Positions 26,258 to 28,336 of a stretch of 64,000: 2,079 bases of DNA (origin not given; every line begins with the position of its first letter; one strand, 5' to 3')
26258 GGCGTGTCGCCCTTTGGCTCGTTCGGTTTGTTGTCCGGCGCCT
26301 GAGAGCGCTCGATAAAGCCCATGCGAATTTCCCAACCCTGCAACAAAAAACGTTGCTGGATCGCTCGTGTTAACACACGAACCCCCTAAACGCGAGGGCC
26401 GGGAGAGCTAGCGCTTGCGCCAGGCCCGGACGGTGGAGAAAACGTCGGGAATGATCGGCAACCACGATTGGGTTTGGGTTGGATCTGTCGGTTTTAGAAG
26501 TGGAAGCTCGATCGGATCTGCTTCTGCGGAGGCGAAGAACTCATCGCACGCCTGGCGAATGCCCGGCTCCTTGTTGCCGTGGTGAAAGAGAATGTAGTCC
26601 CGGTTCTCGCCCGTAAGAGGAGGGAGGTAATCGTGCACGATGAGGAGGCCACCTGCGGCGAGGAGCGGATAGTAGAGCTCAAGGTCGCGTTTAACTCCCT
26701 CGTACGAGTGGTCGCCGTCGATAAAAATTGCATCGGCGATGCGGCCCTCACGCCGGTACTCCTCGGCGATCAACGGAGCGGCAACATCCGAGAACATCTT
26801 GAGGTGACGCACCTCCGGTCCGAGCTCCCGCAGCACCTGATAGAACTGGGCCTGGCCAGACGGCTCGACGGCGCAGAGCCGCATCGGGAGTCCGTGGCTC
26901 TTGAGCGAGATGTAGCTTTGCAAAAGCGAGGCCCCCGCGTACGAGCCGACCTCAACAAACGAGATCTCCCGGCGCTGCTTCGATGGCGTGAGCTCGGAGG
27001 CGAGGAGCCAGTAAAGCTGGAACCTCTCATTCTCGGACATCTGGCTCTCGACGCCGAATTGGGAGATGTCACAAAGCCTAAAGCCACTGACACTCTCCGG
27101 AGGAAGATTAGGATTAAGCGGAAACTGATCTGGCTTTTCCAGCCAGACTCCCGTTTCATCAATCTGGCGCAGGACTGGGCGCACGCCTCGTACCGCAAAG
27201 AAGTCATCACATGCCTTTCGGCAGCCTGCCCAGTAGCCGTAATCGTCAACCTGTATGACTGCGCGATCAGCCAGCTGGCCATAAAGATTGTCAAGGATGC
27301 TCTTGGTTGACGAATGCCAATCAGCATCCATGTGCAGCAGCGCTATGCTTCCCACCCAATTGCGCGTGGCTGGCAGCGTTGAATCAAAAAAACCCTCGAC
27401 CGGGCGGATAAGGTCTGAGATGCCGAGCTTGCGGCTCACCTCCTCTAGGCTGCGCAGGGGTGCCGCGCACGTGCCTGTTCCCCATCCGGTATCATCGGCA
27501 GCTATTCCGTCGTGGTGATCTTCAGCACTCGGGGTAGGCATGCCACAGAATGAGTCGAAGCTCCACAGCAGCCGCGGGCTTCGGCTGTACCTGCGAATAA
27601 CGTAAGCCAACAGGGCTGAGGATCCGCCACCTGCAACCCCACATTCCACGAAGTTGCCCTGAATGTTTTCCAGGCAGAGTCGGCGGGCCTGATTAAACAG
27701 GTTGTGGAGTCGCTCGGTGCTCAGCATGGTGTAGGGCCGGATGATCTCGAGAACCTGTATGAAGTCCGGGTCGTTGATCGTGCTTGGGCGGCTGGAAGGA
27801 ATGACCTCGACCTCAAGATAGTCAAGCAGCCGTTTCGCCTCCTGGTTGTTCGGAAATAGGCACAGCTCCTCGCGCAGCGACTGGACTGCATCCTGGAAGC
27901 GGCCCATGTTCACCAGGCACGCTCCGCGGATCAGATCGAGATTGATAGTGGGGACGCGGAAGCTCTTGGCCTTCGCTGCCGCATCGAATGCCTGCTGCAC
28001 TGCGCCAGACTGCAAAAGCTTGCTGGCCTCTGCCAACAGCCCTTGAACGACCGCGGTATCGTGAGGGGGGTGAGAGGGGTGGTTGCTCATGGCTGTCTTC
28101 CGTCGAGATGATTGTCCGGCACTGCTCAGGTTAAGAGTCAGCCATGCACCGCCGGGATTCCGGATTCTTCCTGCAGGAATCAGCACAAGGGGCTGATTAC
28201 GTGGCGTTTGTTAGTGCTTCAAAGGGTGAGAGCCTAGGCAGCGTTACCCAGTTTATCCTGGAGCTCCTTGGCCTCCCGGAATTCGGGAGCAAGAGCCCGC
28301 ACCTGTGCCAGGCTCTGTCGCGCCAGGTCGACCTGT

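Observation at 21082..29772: Co-directional cluster: TPR-glycosyltransferase, TPR dual-methyltransferase, ABC exporter and PAS-rich hybrid histidine kinase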

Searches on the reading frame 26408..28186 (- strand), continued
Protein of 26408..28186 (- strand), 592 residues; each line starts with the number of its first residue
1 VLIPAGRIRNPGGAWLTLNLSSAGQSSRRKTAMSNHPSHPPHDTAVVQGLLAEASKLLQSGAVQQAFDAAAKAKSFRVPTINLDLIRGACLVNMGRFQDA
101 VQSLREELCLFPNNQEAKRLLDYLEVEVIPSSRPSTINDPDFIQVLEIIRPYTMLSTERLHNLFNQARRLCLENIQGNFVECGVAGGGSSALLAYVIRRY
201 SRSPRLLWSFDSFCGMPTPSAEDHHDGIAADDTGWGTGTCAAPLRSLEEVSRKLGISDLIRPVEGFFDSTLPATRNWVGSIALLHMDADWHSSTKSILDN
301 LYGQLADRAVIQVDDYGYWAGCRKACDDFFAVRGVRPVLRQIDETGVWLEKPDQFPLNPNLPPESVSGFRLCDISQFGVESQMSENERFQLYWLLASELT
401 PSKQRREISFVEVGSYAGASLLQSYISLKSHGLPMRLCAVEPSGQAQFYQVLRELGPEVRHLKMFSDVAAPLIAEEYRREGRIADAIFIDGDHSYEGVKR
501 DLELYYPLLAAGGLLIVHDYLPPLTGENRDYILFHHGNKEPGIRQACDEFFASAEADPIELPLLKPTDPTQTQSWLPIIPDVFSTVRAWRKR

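Call 36: search_protein_families(library=pfam, proteins=[L012:16186-18612:-, L020:12448-13818:+, L023:6617-7030:+, L027:7290-8429:+, L015:12033-12638:-, L041:1459-2439:+, L026:4346-7420:+, L050:10984-11766:+, L012:11716-15504:+, L031:2834-4840:+], max_evalue=0.001)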
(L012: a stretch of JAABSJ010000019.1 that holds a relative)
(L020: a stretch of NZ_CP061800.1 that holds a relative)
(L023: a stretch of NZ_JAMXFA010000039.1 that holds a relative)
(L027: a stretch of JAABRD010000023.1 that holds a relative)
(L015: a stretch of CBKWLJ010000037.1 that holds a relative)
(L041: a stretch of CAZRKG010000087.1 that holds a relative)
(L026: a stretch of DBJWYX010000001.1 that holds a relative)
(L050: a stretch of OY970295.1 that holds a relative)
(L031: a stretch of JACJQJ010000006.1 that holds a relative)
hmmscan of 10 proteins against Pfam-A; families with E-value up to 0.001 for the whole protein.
L012:16186-18612:- (808 aa): 25 families
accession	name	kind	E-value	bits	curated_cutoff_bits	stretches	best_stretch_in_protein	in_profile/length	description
PF13414.12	TPR_11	-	1.8e-54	181.6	26.8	6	123-164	1-42/42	TPR repeat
PF00515.34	TPR_1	-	1e-52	174.3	27.8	5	117-148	2-33/34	Tetratricopeptide repeat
PF07719.23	TPR_2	-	2.6e-48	158.6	27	5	117-148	2-33/34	Tetratricopeptide repeat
PF13181.12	TPR_8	-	2e-39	130.8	25.7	2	49-80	2-33/34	Tetratricopeptide repeat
PF13432.12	TPR_16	-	3.1e-32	111.1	32.7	5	20-82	3-65/65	Tetratricopeptide repeat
PF13431.12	TPR_17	-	9.4e-30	100.8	24.4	1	36-69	1-34/34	Tetratricopeptide repeat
PF13844.12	Glyco_transf_41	-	1.2e-28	100.1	25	2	623-793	379-543/543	Glycosyl transferase family 41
PF13428.12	TPR_14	-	5.3e-25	85.8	23.5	3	16-57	3-44/44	Tetratricopeptide repeat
PF13424.12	TPR_12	-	2.9e-24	85.5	30.1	2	48-111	3-74/77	Tetratricopeptide repeat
PF14559.12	TPR_19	-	3e-24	85.5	25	3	26-88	3-64/68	Tetratricopeptide repeat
PF13176.12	TPR_7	-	5.2e-22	76.4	27.9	1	118-148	1-33/36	Tetratricopeptide repeat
PF13374.12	TPR_10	-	2.4e-16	59.6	27.5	0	82-111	2-31/42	Tetratricopeptide repeat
PF13371.12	TPR_9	-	2e-15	57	35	2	123-183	2-62/73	Tetratricopeptide repeat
PF12895.13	ANAPC3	-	1.3e-10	41.9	27.2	1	27-107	2-81/82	Anaphase-promoting complex, cyclosome, subunit 3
PF23914.1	TPR_CcmH_CycH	-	2.9e-10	40.6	42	2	40-148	42-153/158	Cytochrome c-type biogenesis protein H TPR domain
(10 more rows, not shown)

L020:12448-13818:+ (456 aa): 3 families
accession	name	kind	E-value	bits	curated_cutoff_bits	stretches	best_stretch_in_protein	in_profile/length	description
PF00534.26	Glycos_transf_1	-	3.8e-27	95.3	26.4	1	265-433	3-171/172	Glycosyl transferases group 1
PF13692.12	Glyco_trans_1_4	-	6.1e-26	91.8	27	1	284-415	8-141/142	Glycosyl transferases group 1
PF13439.12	Glyco_transf_4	-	0.00056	20.4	28.5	0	132-257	67-169/170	Glycosyltransferase Family 4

L023:6617-7030:+ (137 aa): 1 family
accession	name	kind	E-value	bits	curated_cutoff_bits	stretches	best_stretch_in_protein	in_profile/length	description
PF14559.12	TPR_19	-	9.2e-07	29.5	25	1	78-131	15-68/68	Tetratricopeptide repeat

L027:7290-8429:+ (379 aa): 2 families
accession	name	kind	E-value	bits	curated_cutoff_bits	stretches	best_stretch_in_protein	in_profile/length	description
PF01041.23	DegT_DnrJ_EryC1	-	3.5e-64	217.7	19.8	1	19-365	6-358/360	DegT/DnrJ/EryC1/StrS aminotransferase family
PF00155.27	Aminotran_1_2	-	0.00029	20.6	19.7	0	27-273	29-294/361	Aminotransferase class I and II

L015:12033-12638:- (201 aa): 3 families
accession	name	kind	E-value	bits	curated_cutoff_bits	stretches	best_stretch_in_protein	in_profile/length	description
PF16734.10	Pilin_GH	-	2.8e-29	102.3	28.9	1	69-186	1-113/114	Type IV pilin-like G and H, putative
PF07963.17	N_methyl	-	5.8e-09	35.6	21.2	1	31-57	1-27/27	Prokaryotic N-terminal methylation motif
PF16732.10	ComP_DUS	-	0.00015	23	27.3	1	58-122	1-67/87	Type IV minor pilin ComP, DNA uptake sequence receptor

L041:1459-2439:+ (326 aa): 7 families
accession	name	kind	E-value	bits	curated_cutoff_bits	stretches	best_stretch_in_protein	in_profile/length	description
PF01370.27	Epimerase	-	2.2e-59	201.2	20.9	1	2-249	1-239/240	NAD dependent epimerase/dehydratase family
PF16363.11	GDP_Man_Dehyd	-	6.5e-53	180.8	27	1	3-305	1-324/332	GDP-mannose 4,6 dehydratase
PF04321.23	RmlD_sub_bind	-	7.9e-14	51.8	27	1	2-157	3-143/287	RmlD substrate binding domain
PF02719.21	Polysacc_synt_2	-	4.2e-12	46.3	20.2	1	2-171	1-173/293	Polysaccharide biosynthesis protein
PF01073.25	3Beta_HSD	-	2e-09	37.3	22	1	3-150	1-157/280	3-beta hydroxysteroid dehydrogenase/isomerase family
PF05368.20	NmrA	-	2.9e-05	24.2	27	1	2-163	5-145/298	NmrA-like family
PF13460.12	NAD_binding_10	-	0.00056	20.3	27.2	0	6-165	1-142/184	NAD(P)H-binding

L026:4346-7420:+ (1024 aa): 10 families
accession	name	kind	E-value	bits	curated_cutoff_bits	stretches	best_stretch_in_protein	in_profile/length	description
PF13186.11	SPASM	-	1.6e-13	51.1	21.5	1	232-297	1-66/67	Iron-sulfur cluster-binding domain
PF04055.27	Radical_SAM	-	9.6e-13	49.1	29.5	1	25-163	4-144/166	Radical SAM superfamily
PF07944.18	Beta-AFase-like_GH127_cat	-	3.5e-08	33.3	24.9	1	745-846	118-212/376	Beta-L-arabinofuranosidase, GH127 catalytic domain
PF08241.18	Methyltransf_11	-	1.4e-05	26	21.2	1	356-403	50-93/95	Methyltransferase domain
PF09492.16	Pec_lyase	-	3.6e-05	23.6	22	0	763-811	50-97/292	Pectic acid lyase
PF13243.12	SQHop_cyclase_C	-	4.9e-05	23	26.1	1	751-865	187-303/319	Squalene-hopene cyclase C-terminal domain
PF07470.19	Glyco_hydro_88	-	5.5e-05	22.7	26.6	0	760-849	37-121/352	Glycosyl Hydrolase Family 88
PF13649.12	Methyltransf_25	-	5.7e-05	24.2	27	1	359-401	57-97/97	Methyltransferase domain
PF00759.25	Glyco_hydro_9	-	0.0003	20.6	27.7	1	772-928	177-331/444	Glycosyl hydrolase family 9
PF05147.19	LANC_like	-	0.00072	18.7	23.2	0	809-860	169-223/350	Lanthionine synthetase C-like protein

L050:10984-11766:+ (260 aa): 4 families
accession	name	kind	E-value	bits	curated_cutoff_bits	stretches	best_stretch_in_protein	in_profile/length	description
PF08241.18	Methyltransf_11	-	4.5e-09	37.3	21.2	1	44-85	54-93/95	Methyltransferase domain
PF13649.12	Methyltransf_25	-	5.3e-06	27.5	27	1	44-83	58-97/97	Methyltransferase domain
PF05148.21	Methyltransf_8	-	1.3e-05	25.6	27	1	25-88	98-157/219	Hypothetical methyltransferase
PF13489.12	Methyltransf_23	-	4.4e-05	23.7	27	0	49-124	80-124/164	Methyltransferase domain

L012:11716-15504:+ (1262 aa): 3 families
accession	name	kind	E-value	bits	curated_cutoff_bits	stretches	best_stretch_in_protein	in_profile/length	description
PF13844.12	Glyco_transf_41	-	4.3e-29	101.6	25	1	903-1105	352-543/543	Glycosyl transferase family 41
PF00534.26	Glycos_transf_1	-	1.5e-16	60.9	26.4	1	200-324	45-171/172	Glycosyl transferases group 1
PF13692.12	Glyco_trans_1_4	-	1.5e-13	51.6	27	1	186-310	15-141/142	Glycosyl transferases group 1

L031:2834-4840:+ (668 aa): 4 families
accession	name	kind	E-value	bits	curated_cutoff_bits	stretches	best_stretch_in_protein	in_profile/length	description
PF12773.13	DZR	-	3.5e-12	46.7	27.3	1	4-48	1-45/45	Double zinc ribbon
PF13672.11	PP2C_2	-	8.7e-12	45.5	24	1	436-612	23-178/209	Protein phosphatase 2C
PF00481.26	PP2C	-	2.1e-10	41.2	20.3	1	402-609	4-214/255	Protein phosphatase 2C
PF13240.11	Zn_Ribbon_1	-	5.6e-06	26.4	25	0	4-25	2-23/23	zinc-ribbon domain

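Call 62: search_protein_families(library=pfam, proteins=[L010:6268-7431:+, L010:7577-8788:+, L010:8789-9625:+, L010:11667-13157:-, L010:13326-14474:-, L010:5789-6532:-, L010:4884-5441:-], max_evalue=0.001)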
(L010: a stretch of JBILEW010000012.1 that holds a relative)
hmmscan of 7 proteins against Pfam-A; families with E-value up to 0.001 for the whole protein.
L010:6268-7431:+ (387 aa): 1 family
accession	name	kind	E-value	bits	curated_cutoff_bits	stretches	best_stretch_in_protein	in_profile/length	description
PF04055.27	Radical_SAM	-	2e-11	44.8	29.5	1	154-316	3-158/166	Radical SAM superfamily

L010:7577-8788:+ (403 aa): 0 families

L010:8789-9625:+ (278 aa): 4 families
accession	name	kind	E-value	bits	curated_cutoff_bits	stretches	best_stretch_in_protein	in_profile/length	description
PF12146.15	Hydrolase_4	-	1.9e-14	54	27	1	80-213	2-139/239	Serine aminopeptidase, S33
PF00561.26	Abhydrolase_1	-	6.2e-12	46.1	25.8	1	86-209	4-121/245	alpha/beta hydrolase fold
PF12697.13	Abhydrolase_6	-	2.3e-06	28.9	26.3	1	86-205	2-116/217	Alpha/beta hydrolase family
PF00326.27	Peptidase_S9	-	5.9e-06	26.3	22.6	0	212-261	137-187/213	Prolyl oligopeptidase family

L010:11667-13157:- (496 aa): 2 families
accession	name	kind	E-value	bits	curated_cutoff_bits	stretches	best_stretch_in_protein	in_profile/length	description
PF00370.27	FGGY_N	-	2.1e-34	119.6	28.8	1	6-236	2-245/245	FGGY family of carbohydrate kinases, N-terminal domain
PF02782.22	FGGY_C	-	7.9e-06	26.2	27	1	280-442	27-197/198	FGGY family of carbohydrate kinases, C-terminal domain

L010:13326-14474:- (382 aa): 3 families
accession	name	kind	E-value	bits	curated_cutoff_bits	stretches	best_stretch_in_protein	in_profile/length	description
PF13635.12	DUF4143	-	2.7e-31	108.9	28.1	1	173-323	4-159/160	Domain of unknown function (DUF4143)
PF13173.12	AAA_14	-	3e-20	73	27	1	16-134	3-128/129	AAA domain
PF13401.12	AAA_22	-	0.00066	20.4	27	0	54-102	68-121/130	AAA domain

L010:5789-6532:- (247 aa): 0 families

L010:4884-5441:- (185 aa): 1 family
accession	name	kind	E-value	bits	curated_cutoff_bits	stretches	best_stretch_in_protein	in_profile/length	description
PF00011.27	HSP20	-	1.2e-20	74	20.8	1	57-161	1-102/102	Hsp20/alpha crystallin family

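Call 79: predict_structure(alignment_id=A1)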
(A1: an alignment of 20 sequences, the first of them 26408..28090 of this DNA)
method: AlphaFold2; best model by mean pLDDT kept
length: 560 residues; sequences in the alignment: 20
mean_pLDDT: 90.6   pTM: 0.86
mean pLDDT of the five models: 90.6, 89.9, 86.4, 86.3, 85.0
residues with pLDDT >= 90: 401; 70-90: 139; 50-70: 10; < 50: 10
segments of 3 or more residues with pLDDT < 50: 1-6, 99-102
pLDDT, mean of each block of 10 residues (from residue 1): 40 90 95 93 87 94 87 84 92 69 75 93 90 96 94 90 96 93 87 89 78 91 97 93 96 91 95 96 90 95 93 92 96 95 87 95 91 90 91 95 94 90 94 96 94 93 93 96 94 90 86 94 96 93 92 96
secondary structure, 60 per line:
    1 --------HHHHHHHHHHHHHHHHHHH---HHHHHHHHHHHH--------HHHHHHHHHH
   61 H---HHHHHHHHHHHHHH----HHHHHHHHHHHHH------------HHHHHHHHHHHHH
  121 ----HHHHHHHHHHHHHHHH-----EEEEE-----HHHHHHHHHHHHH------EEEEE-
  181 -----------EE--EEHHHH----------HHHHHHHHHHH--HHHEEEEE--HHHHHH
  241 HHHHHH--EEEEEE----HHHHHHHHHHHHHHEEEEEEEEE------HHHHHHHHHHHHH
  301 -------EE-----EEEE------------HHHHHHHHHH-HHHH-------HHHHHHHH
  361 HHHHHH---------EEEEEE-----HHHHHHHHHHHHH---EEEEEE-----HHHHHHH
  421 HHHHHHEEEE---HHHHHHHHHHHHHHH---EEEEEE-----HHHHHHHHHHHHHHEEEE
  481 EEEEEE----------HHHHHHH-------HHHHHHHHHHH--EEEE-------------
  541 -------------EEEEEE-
elements in order: H9-27 H31-42 H51-61 H65-78 H83-95 H108-120 H125-140 E146-150 H156-168 E175-179 H198-201 H212-222 E228-232 H235-246 E249-254 H259-272 E273-281 H288-300 E315-318 H331-340 H342-345 H353-366 E376-381 H387-399 E403-408 H414-426 E427-430 H434-448 E452-457 H463-476 E477-486 H497-503 H511-521 E524-527 E554-559
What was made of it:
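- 26408..28090 (-): Soluble double sugar O-methyltransferase: N-terminal TPR-like helices (aa about 9-95), TylF/MycF/NovP-type domain (about 120-350), Methyltransf_24/CmcI-like domain (about 375-520). AF2 pLDDT 90.6 (call 79).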

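Call 81: fold_search(model_id=the predicted structure, library=pdb)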
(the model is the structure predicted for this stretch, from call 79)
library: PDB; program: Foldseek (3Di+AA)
matches with E <= 10: 1616; with E <= 0.001: 276
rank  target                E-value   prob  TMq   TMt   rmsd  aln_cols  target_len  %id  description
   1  4ce0                  1.9e-13  1.00  0.33  0.83   3.2       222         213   26  Crystal Structure of SAH-bound Spinosyn Rhamnosyl 4'-O- Methyltransferase SpnH from Saccharopolyspora spinosa (released 2014-11-26)
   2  2wk1                  3.6e-13  1.00  0.31  0.70   3.5       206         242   30  Structure of the O-methyltransferase NovP (released 2009-12-15)
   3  4x7z_B                1.2e-12  1.00  0.32  0.69   2.9       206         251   24  MycF mycinamicin III 3'-O-methyltransferase (E35Q, M56A, E139A variant) in complex with Mg, SAH and mycinamicin III (s (released 2015-03-04)
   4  4x7u_A                1.2e-12  1.00  0.32  0.69   3.0       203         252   25  MycF mycinamicin III 3'-O-methyltransferase in complex with Mg, SAH and mycinamicin III (substrate) (released 2015-03-04)
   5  4x7w_A                1.4e-12  1.00  0.32  0.70   3.0       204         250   24  MycF mycinamicin III 3'-O-methyltransferase (E35Q, E139A variant) in complex with Mg, SAH and mycinamicin VI (MycE sub (released 2015-03-04)
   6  4x7v_A                1.6e-12  1.00  0.33  0.70   3.0       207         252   24  MycF mycinamicin III 3'-O-methyltransferase (E35Q, E139A variant) in complex with Mg, SAH and mycinamicin IV (product) (released 2015-03-04)
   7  4x7y_A                1.6e-12  1.00  0.33  0.70   3.0       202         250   24  MycF mycinamicin III 3'-O-methyltransferase (E35Q, M56A, E139A variant) in complex with Mg and SAH (released 2015-03-04)
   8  4xvy_A                1.8e-12  1.00  0.32  0.70   3.0       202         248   25  MycF mycinamicin III 3'-O-methyltransferase in complex with SAH (released 2015-03-04)
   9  4xvz_B                1.5e-11  1.00  0.31  0.84   2.4       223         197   21  MycF mycinamicin III 3'-O-methyltransferase in complex with Mg (released 2015-03-04)
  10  4xvz_A                1.8e-11  1.00  0.31  0.82   2.4       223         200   22  MycF mycinamicin III 3'-O-methyltransferase in complex with Mg (released 2015-03-04)
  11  4xvz_C                1.8e-11  1.00  0.30  0.81   3.4       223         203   21  MycF mycinamicin III 3'-O-methyltransferase in complex with Mg (released 2015-03-04)
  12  5i10                  3.0e-11  1.00  0.31  0.88   2.5       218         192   24  Crystal structure of spinosyn rhamnosyl 4'-O-methyltransferase spnh mutant T242Q from Saccharopolyspora Spinosa (released 2017-02-08)
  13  4cdz                  3.0e-11  1.00  0.31  0.87   2.0       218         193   24  Crystal Structure of Spinosyn Rhamnosyl 4'-O-Methyltransferase SpnH from Saccharopolyspora spinosa (released 2014-11-26)
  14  4xvz_D                3.3e-11  1.00  0.31  0.83   2.4       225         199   21  MycF mycinamicin III 3'-O-methyltransferase in complex with Mg (released 2015-03-04)
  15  3tos_B                2.7e-09  1.00  0.32  0.65   6.9       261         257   21  Crystal Structure of CalS11, Calicheamicin Methyltransferase (released 2011-10-05)
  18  6g80_A                3.3e-08  1.00  0.27  0.65   5.0       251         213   18  Structure of Mycobacterium hassiacum MeT1 from orthorhombic crystals. (released 2019-01-16)
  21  6g80_M                1.0e-07  1.00  0.27  0.64   4.6       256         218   17  Structure of Mycobacterium hassiacum MeT1 from orthorhombic crystals. (released 2019-01-16)
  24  6g80_C                1.9e-07  1.00  0.30  0.72   6.7       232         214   14  Structure of Mycobacterium hassiacum MeT1 from orthorhombic crystals. (released 2019-01-16)
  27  6g80_B                3.3e-07  1.00  0.29  0.67   6.6       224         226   17  Structure of Mycobacterium hassiacum MeT1 from orthorhombic crystals. (released 2019-01-16)
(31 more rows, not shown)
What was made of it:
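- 26408..28090 (-): Foldseek hits are SpnH, NovP, MycF, CalS11 and MeT1 (call 81).
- On TylF/MycF/NovP sugar O-methyltransferase (PF05711): They are also the Foldseek top hits (call 81).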

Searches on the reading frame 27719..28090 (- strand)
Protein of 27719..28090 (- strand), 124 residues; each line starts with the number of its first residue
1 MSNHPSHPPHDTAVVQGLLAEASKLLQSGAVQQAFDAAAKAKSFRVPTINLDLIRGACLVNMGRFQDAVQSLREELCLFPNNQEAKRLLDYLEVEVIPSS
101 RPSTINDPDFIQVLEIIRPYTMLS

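Call 60: search_protein_families(library=pfam, proteins=[window:27719-28090:-], max_evalue=1)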
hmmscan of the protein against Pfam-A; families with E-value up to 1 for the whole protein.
seq(124 aa): 6 families
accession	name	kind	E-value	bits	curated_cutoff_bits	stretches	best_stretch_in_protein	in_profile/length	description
PF14559.12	TPR_19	-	0.0038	18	25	1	62-89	4-31/68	Tetratricopeptide repeat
PF13428.12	TPR_14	-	0.0039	18.2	23.5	1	53-88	5-40/44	Tetratricopeptide repeat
PF12895.13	ANAPC3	-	0.067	13.9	27.2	1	22-74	30-81/82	Anaphase-promoting complex, cyclosome, subunit 3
PF09613.16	HrpB1_HrpK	-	0.082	13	29.3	1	12-74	8-70/126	Bacterial type III secretion protein (HrpB1_HrpK)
PF07719.23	TPR_2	-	0.096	13.3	27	1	55-82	7-34/34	Tetratricopeptide repeat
PF00515.34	TPR_1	-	0.16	12.3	27.8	1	55-81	7-33/34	Tetratricopeptide repeat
